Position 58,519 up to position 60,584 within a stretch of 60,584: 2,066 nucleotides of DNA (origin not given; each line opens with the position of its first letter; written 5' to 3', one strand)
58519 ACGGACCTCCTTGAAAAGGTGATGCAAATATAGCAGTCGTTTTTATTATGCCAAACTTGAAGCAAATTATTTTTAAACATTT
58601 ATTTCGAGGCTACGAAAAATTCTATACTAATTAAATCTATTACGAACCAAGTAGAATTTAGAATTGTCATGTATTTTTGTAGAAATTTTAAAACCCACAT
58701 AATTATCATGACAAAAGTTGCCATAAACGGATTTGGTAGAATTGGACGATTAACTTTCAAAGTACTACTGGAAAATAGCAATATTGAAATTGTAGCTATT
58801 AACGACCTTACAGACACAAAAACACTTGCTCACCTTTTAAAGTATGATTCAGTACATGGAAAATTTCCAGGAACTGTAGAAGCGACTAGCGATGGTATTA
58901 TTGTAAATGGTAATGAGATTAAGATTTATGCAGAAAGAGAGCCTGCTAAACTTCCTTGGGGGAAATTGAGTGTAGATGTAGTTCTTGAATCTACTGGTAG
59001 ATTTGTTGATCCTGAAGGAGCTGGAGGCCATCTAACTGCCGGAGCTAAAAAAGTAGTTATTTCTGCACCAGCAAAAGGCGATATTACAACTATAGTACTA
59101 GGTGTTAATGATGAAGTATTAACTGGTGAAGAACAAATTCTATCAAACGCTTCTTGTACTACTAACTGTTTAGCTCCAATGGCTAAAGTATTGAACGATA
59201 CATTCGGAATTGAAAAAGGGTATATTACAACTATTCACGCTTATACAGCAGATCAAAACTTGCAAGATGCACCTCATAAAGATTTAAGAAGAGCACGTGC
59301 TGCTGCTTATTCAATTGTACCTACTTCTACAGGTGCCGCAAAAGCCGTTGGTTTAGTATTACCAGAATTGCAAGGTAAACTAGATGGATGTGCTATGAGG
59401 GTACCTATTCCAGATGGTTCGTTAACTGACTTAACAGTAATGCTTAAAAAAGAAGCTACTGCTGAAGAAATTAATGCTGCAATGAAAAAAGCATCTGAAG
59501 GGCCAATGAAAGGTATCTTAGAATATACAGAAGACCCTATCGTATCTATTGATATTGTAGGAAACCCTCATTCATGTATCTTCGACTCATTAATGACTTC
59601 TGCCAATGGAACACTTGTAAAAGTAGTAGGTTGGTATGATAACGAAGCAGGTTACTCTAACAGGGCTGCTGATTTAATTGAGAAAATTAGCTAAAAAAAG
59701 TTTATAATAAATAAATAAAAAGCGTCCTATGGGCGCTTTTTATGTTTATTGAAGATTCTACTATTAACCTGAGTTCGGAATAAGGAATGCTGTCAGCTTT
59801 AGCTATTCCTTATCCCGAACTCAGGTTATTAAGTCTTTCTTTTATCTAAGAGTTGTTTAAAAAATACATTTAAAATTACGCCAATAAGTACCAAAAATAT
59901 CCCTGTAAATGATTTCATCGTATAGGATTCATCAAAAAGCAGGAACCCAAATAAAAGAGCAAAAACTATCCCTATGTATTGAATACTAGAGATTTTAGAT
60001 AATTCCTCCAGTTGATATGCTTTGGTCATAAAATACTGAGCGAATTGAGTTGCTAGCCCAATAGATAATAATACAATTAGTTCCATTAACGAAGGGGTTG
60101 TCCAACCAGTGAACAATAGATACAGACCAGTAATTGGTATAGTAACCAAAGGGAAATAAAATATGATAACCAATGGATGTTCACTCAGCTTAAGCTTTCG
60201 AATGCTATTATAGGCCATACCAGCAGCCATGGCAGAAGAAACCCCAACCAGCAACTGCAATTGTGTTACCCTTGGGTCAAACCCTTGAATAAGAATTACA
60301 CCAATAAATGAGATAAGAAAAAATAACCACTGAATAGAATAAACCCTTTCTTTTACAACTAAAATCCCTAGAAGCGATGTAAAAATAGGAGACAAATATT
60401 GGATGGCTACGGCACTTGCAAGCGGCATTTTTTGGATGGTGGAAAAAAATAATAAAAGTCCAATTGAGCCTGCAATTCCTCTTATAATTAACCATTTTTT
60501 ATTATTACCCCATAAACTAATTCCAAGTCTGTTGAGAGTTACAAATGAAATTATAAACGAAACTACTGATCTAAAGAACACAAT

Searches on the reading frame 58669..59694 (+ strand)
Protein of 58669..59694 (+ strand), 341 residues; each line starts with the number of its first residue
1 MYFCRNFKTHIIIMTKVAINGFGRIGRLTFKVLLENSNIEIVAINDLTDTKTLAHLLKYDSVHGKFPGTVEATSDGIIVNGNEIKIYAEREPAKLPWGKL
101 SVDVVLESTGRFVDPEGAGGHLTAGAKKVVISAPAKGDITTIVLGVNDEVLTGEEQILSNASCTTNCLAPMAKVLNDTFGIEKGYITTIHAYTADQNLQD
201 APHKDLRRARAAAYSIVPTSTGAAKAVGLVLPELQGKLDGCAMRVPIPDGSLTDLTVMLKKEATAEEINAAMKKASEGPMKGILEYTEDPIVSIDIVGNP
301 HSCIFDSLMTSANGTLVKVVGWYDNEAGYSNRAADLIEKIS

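Call 110: search_protein_families(library=pfam, proteins=[window:58669-59694:+], max_evalue=0.001)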
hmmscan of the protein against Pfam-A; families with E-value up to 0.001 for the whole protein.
window:58669-59694:+ (341 aa): 2 families
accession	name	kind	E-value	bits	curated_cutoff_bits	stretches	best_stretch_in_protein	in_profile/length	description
PF02800.25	Gp_dh_C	-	7.6e-68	227.5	24.4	1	168-323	1-158/158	Glyceraldehyde 3-phosphate dehydrogenase, C-terminal domain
PF00044.30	Gp_dh_N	-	2.1e-41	140.7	31.7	1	16-114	2-100/101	Glyceraldehyde 3-phosphate dehydrogenase, NAD binding domain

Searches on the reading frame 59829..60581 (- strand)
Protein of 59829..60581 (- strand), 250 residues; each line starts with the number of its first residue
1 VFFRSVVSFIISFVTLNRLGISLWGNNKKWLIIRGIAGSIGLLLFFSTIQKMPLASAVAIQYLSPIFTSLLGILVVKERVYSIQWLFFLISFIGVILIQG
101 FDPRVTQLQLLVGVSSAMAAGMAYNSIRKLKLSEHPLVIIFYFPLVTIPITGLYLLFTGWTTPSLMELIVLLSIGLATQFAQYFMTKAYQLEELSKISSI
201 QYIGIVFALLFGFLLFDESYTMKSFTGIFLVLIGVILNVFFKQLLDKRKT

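Call 110: search_protein_families(library=pfam, proteins=[window:59829-60581:-], max_evalue=0.001)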
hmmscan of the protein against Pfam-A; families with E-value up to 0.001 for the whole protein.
window:59829-60581:- (250 aa): 2 families
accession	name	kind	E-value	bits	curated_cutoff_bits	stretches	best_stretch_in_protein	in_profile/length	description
PF00892.27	EamA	-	5.4e-24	85.4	28.2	2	2-98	35-133/135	EamA-like transporter family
PF06027.18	SLC35F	-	0.0007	19.7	21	1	175-240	80-145/299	Solute carrier family 35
